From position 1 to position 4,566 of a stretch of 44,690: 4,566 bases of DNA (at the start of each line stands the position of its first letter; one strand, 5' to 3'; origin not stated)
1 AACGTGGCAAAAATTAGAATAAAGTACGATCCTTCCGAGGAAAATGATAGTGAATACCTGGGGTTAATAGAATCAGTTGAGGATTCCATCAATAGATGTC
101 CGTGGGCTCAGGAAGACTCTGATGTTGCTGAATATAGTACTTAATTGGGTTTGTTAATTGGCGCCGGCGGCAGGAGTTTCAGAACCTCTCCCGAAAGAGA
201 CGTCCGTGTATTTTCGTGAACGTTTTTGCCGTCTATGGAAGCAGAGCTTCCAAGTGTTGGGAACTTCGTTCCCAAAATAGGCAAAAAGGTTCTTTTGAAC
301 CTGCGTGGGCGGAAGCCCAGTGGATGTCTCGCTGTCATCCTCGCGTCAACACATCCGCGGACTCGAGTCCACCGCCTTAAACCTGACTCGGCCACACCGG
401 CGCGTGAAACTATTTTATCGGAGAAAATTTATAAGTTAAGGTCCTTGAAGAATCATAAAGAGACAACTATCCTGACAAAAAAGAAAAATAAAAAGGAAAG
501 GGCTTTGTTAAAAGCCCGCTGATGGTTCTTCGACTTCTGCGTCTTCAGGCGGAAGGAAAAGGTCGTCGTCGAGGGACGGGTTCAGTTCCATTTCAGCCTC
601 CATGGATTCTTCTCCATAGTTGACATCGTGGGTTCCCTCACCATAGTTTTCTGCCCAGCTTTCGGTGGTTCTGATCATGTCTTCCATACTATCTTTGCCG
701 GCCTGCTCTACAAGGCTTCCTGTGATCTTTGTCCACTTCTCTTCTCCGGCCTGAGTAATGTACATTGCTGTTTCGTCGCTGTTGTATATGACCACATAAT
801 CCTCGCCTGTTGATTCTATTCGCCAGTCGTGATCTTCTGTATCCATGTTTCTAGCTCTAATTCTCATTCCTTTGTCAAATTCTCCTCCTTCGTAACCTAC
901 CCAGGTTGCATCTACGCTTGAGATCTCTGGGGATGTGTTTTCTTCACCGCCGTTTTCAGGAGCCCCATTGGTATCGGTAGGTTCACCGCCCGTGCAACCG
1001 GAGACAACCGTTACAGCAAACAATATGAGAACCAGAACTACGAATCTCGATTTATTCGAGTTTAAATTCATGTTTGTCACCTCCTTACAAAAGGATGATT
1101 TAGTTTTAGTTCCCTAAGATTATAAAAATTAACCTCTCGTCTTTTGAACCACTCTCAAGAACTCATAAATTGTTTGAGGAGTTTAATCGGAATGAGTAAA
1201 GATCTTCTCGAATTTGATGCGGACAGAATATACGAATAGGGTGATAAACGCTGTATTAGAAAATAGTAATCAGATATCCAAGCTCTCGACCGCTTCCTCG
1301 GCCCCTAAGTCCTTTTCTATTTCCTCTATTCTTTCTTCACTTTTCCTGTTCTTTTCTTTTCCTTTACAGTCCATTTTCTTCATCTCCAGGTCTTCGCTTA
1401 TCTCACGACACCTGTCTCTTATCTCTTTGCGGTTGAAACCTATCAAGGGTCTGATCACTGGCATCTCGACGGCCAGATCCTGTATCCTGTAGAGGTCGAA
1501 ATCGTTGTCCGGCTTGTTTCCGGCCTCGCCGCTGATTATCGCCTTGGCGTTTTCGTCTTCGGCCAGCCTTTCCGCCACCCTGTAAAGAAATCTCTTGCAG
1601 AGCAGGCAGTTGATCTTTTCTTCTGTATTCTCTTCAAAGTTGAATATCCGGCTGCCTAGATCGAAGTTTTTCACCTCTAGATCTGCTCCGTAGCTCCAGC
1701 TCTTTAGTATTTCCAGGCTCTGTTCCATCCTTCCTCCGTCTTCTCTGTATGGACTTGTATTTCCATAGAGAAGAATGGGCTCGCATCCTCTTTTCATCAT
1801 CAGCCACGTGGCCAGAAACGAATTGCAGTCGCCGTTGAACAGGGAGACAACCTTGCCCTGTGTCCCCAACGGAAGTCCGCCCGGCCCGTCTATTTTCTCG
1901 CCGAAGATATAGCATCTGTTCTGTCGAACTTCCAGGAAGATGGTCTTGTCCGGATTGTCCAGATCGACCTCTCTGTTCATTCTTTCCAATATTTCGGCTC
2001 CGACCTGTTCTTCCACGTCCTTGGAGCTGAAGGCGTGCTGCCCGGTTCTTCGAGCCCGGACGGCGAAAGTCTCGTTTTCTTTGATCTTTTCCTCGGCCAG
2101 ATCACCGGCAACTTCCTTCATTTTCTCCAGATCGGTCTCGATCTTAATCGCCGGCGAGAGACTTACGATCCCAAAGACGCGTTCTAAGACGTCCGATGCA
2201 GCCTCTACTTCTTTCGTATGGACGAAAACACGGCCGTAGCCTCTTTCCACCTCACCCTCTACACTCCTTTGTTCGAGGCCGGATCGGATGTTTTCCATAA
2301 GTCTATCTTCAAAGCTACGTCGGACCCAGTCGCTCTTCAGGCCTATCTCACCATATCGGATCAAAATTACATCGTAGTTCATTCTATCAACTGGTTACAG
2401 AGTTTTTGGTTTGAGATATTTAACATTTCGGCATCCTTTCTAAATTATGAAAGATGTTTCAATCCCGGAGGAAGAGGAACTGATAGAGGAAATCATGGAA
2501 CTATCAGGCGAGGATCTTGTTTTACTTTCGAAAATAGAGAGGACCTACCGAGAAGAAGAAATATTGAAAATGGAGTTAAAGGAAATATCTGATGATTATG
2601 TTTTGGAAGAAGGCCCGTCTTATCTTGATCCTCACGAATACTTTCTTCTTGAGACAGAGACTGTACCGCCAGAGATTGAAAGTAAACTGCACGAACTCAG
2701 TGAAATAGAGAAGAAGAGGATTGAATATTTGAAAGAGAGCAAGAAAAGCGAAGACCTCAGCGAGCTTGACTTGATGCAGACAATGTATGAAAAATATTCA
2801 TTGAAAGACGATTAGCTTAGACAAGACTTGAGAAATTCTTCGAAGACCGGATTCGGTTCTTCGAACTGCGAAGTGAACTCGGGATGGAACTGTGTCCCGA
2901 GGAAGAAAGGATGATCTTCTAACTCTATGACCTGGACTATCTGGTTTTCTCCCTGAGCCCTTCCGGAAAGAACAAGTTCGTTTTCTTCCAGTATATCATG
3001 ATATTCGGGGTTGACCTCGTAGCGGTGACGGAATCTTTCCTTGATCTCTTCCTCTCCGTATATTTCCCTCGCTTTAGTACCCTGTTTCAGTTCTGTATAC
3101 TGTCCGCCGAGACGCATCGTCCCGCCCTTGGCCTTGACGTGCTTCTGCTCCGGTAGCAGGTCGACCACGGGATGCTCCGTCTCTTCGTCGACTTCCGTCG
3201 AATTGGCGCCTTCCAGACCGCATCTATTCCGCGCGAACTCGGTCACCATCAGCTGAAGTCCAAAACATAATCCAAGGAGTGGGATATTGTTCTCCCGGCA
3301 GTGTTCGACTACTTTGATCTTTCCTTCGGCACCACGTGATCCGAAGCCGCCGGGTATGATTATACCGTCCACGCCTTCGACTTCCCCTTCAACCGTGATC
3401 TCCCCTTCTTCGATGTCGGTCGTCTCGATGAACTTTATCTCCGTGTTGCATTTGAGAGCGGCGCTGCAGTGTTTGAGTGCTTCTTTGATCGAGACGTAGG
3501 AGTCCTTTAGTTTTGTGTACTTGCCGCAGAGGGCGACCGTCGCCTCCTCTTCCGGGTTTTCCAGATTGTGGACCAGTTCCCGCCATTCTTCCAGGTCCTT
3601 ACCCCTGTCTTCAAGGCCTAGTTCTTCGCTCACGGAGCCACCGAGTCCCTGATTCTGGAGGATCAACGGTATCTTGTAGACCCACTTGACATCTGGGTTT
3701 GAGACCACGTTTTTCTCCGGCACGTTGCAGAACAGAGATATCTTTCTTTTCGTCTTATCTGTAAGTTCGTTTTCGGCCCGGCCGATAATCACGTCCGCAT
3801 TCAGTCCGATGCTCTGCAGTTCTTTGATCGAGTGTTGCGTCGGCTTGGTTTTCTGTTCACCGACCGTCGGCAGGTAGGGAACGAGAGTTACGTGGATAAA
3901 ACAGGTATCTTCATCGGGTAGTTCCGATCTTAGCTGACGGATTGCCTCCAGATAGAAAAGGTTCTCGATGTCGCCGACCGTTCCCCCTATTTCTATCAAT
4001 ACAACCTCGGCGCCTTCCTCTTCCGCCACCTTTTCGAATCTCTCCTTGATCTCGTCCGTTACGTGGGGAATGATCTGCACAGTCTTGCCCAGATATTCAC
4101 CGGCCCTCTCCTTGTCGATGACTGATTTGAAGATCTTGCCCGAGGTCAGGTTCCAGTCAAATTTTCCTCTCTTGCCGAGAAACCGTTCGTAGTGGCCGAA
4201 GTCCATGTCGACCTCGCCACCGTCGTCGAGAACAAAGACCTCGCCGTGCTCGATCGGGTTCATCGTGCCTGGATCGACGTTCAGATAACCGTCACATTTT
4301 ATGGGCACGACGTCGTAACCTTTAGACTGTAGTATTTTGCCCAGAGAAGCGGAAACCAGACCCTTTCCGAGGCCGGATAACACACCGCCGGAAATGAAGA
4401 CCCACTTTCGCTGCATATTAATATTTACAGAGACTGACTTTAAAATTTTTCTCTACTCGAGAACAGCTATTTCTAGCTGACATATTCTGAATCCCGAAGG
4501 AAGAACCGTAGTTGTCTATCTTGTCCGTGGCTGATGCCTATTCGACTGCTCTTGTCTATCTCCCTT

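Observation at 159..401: tRNA-Ser(CGA) with a 118-nt, highly structured T-loop intron plus a 36-nt anticodon-loop intron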

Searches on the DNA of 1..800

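Call 5: search_rna_families(source=window, start=1, end=800, threshold=evalue, max_evalue=10, show_alignments=5)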
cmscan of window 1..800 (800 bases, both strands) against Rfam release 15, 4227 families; matches with E-value up to 10: 2.
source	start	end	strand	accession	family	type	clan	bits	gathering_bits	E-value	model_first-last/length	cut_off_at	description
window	464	519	+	RF01619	ceN115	Gene; sRNA;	-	14.4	44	3.1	1-159/159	no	C. elegans sRNA ceN115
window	175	224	-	RF03290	mir-9428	Gene; miRNA;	-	14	81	9.6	1-68/68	no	mir-9428 microRNA precursor family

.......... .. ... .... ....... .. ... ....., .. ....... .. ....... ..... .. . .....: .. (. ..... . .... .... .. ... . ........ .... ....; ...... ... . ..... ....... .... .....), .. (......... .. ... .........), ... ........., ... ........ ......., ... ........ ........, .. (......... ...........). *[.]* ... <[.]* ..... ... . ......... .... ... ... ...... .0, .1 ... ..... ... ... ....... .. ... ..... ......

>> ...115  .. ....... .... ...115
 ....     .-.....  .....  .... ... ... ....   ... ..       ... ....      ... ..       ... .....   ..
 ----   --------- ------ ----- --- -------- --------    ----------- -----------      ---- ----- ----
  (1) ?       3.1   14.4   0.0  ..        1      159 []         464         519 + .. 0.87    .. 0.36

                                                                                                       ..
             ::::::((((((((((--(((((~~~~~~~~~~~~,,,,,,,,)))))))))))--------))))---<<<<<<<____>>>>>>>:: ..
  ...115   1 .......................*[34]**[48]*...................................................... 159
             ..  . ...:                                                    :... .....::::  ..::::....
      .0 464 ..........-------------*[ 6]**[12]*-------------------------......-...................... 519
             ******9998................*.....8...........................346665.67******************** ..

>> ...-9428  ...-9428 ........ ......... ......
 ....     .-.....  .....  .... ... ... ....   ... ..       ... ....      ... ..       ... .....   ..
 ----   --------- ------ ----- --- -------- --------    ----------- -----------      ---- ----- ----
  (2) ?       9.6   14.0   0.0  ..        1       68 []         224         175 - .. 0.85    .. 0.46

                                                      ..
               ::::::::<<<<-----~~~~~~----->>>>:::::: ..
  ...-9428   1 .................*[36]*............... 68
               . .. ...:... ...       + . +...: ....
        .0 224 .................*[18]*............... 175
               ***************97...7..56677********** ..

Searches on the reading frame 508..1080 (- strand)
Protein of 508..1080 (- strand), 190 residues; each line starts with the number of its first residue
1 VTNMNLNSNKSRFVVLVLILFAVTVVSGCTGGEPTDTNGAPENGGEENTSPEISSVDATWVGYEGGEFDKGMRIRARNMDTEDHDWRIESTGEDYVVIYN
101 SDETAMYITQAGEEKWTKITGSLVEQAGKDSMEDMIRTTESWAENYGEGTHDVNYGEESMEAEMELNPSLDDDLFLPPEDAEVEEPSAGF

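Call 73: find_encoding_contigs(protein=window:508-1080:-, flank=3000, max_places=6)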
Protein window:508-1080:- (190 aa): no gene with exactly this product is on record in the collection.

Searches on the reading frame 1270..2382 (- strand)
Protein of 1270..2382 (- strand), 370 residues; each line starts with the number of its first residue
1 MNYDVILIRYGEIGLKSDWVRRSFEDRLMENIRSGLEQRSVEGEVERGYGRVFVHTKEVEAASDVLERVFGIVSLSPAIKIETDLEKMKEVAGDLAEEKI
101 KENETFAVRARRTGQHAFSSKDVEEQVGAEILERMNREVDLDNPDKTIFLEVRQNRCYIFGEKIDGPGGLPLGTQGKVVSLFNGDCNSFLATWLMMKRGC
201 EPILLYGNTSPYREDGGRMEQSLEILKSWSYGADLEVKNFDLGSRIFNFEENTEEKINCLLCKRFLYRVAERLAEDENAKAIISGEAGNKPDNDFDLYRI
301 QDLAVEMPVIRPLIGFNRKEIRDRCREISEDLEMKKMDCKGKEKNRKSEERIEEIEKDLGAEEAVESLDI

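Call 14: find_homologous_proteins(query=window:1270-2382:-, max_evalue=1e-20)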
Query window:1270-2382:- (370 aa): 5424 proteins with E <= 1e-20 among 8000 candidates; the best 120 are listed.
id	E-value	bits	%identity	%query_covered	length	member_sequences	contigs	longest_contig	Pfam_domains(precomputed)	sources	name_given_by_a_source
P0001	2.0e-241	818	100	100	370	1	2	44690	PF02926.23,PF02568.21,PF22025.2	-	-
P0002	9.3e-126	438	55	98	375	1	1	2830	PF02926.23,PF02568.21,PF22025.2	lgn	-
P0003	2.1e-124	433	53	99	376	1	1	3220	PF02926.23,PF02568.21,PF22025.2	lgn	-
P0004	1.1e-122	428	54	98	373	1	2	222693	PF02926.23,PF02568.21,PF22025.2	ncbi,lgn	ncbi:MAG: tRNA sulfurtransferase [Candidatus Aenigmatarchaeota archaeon]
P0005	3.9e-122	426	53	99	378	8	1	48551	PF02926.23,PF02568.21,PF22025.2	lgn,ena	-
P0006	6.9e-120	418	54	96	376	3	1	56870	PF02926.23,PF02568.21,PF22025.2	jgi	-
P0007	8.7e-120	418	52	96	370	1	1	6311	PF02926.23,PF02568.21,PF22025.2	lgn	-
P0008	3.5e-119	416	53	93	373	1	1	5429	PF02926.23,PF02568.21,PF22025.2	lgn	-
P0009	6.3e-119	415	51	99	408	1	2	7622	PF02926.23,PF02568.21,PF22025.2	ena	-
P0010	1.8e-118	414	52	99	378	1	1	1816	PF02926.23,PF02568.21,PF22025.2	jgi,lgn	-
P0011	1.8e-118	414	53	100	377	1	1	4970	PF02926.23,PF02568.21,PF22025.2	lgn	-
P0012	4.1e-118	413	53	98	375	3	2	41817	PF02926.23,PF02568.21,PF22025.2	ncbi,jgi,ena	-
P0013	5.7e-118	412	52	99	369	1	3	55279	PF02926.23,PF02568.21,PF22025.2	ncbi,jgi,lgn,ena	-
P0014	1.1e-115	405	52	93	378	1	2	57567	PF02926.23,PF02568.21,PF22025.2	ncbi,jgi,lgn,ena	-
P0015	3.6e-115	403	51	97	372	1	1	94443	PF02926.23,PF02568.21,PF22025.2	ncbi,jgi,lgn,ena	-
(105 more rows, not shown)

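Call 18: find_encoding_contigs(protein=P0004, flank=10000, max_places=4)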
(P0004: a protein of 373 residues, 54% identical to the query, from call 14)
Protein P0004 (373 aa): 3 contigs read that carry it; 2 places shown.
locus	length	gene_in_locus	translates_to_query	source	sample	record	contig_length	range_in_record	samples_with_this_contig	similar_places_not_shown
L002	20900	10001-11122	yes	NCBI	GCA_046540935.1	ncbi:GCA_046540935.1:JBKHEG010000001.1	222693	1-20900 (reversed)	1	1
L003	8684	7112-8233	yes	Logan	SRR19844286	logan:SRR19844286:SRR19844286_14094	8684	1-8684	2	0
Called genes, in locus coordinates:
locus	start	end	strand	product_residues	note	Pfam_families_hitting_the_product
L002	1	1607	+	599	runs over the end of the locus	PF04566:RNA_pol_Rpb2_4, PF04567:RNA_pol_Rpb2_5 (faint), PF00562:RNA_pol_Rpb2_6, PF04560:RNA_pol_Rpb2_7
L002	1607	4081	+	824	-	PF04997:RNA_pol_Rpb1_1, PF00623:RNA_pol_Rpb1_2, PF04983:RNA_pol_Rpb1_3, PF05000:RNA_pol_Rpb1_4, PF04998:RNA_pol_Rpb1_5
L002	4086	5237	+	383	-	PF04998:RNA_pol_Rpb1_5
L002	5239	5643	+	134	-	PF26594:KH_NusA_2nd (weak), PF07650:KH_2, PF13083:KH_KhpA-B (faint), PF00013:KH_1 (weak)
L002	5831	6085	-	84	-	PF00736:EF1_GNE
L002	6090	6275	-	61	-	PF01907:Ribosomal_L37e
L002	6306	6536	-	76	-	PF01423:LSM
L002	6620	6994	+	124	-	PF01201:Ribosomal_S8e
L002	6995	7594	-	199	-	PF03602:Cons_hypoth95 (weak), PF01170:UPF0020 (weak), PF05175:MTS, PF06325:PrmA, PF13847:Methyltransf_31, PF13649:Methyltransf_25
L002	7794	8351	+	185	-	PF02245:Pur_DNA_glyco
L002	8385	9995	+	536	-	PF01656:CbiA (faint), PF06418:CTP_synth_N, PF00117:GATase, PF07722:Peptidase_C26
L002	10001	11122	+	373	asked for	PF22025:ThiI_fer, PF02926:THUMP, PF02568:ThiI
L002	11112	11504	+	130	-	-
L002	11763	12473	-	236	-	-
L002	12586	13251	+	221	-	PF00702:Hydrolase, PF12710:HAD (weak), PF13419:HAD_2, PF03031:NIF (weak)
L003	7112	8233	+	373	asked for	PF22025:ThiI_fer, PF02926:THUMP, PF02568:ThiI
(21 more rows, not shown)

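Call 19: find_encoding_contigs(protein=P0002, flank=10000, max_places=4)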
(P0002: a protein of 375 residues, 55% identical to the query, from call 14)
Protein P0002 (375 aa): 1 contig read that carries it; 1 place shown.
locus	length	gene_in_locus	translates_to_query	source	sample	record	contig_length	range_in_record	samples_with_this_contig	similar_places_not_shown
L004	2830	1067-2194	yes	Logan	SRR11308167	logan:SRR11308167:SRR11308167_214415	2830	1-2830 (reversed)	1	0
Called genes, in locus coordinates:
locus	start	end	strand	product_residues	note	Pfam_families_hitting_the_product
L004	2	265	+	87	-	?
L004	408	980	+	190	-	PF02245:Pur_DNA_glyco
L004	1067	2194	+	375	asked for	PF22025:ThiI_fer, PF02926:THUMP, PF02568:ThiI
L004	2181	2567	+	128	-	-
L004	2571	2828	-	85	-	?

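Call 20: find_encoding_contigs(protein=P0005, flank=10000, max_places=4)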
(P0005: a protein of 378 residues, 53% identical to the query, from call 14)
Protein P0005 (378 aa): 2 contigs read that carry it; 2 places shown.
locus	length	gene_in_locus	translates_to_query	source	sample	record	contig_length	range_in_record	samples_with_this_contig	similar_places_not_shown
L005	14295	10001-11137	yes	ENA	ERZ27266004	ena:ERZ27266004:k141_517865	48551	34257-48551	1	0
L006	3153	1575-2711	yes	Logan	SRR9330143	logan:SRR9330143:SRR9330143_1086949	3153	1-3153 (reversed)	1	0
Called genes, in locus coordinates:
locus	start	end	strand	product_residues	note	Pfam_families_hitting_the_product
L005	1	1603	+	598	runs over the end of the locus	PF04566:RNA_pol_Rpb2_4, PF04567:RNA_pol_Rpb2_5 (faint), PF00562:RNA_pol_Rpb2_6, PF04560:RNA_pol_Rpb2_7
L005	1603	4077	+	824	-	PF04997:RNA_pol_Rpb1_1, PF00623:RNA_pol_Rpb1_2, PF04983:RNA_pol_Rpb1_3, PF05000:RNA_pol_Rpb1_4, PF04998:RNA_pol_Rpb1_5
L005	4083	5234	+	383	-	PF04998:RNA_pol_Rpb1_5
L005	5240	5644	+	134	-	PF07650:KH_2, PF13083:KH_KhpA-B (faint), PF26594:KH_NusA_2nd (weak), PF00013:KH_1 (faint), PF07650:KH_2 (weak)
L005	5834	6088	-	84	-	PF00736:EF1_GNE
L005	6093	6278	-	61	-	PF01907:Ribosomal_L37e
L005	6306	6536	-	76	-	PF01423:LSM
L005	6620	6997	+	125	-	PF01201:Ribosomal_S8e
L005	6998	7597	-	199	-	PF01170:UPF0020, PF03602:Cons_hypoth95, PF05175:MTS, PF06325:PrmA, PF13847:Methyltransf_31, PF08241:Methyltransf_11 (weak), PF13649:Methyltransf_25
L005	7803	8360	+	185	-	PF02245:Pur_DNA_glyco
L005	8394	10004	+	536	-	PF01656:CbiA (faint), PF06418:CTP_synth_N, PF00117:GATase, PF07722:Peptidase_C26 (weak)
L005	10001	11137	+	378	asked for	PF22025:ThiI_fer, PF02926:THUMP, PF02568:ThiI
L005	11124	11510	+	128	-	-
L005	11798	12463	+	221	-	PF00702:Hydrolase, PF03031:NIF (faint), PF12710:HAD (weak), PF13419:HAD_2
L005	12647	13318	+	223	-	-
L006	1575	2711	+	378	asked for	PF22025:ThiI_fer, PF02926:THUMP, PF02568:ThiI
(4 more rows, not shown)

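Call 74: find_encoding_contigs(protein=window:1270-2382:-, flank=4000, max_places=6)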
Protein window:1270-2382:- (370 aa): 2 contigs read that carry it; 2 places shown.
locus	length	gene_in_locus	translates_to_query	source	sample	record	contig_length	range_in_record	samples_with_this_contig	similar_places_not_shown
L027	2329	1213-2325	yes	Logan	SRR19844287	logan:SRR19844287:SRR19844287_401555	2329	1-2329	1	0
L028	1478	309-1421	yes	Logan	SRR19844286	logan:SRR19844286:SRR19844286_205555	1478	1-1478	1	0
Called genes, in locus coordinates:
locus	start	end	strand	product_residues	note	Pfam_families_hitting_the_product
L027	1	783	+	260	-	?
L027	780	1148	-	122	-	-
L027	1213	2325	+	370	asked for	PF22025:ThiI_fer, PF02926:THUMP, PF02568:ThiI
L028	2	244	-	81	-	?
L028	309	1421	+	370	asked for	PF22025:ThiI_fer, PF02926:THUMP, PF02568:ThiI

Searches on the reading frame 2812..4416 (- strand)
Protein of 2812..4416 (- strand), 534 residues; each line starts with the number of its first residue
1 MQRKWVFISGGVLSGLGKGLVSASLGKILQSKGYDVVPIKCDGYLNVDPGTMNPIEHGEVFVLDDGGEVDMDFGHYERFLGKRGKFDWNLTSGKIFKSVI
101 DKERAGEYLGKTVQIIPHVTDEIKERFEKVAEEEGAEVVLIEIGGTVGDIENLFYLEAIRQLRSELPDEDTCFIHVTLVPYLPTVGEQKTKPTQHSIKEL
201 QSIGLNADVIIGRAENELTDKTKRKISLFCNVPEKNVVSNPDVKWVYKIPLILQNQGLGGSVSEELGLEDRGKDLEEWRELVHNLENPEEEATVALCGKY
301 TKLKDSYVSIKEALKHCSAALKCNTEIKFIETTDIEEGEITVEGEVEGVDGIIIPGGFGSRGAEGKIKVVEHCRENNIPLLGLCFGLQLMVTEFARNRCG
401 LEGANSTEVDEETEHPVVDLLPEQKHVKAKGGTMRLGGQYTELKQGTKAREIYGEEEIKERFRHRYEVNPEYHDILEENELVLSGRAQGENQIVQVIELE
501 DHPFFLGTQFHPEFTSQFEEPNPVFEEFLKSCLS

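Call 8: find_encoding_contigs(protein=window:2812-4416:-, flank=5000, max_places=6)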
Protein window:2812-4416:- (534 aa): 1 contig read that carries it; 1 place shown.
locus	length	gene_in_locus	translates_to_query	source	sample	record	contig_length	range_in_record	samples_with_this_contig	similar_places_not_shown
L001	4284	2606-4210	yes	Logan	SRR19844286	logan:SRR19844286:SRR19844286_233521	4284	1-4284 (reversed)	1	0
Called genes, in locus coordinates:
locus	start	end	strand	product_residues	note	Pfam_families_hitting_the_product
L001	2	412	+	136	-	?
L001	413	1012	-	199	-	PF01170:UPF0020 (faint), PF05175:MTS, PF03602:Cons_hypoth95 (weak), PF06325:PrmA, PF13847:Methyltransf_31, PF08241:Methyltransf_11 (weak), PF13649:Methyltransf_25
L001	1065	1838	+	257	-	PF07885:Ion_trans_2 (weak), PF02254:TrkA_N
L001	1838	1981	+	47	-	-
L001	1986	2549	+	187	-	PF02245:Pur_DNA_glyco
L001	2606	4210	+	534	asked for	PF01656:CbiA (weak), PF06418:CTP_synth_N, PF00117:GATase, PF07722:Peptidase_C26 (weak)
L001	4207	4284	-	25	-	?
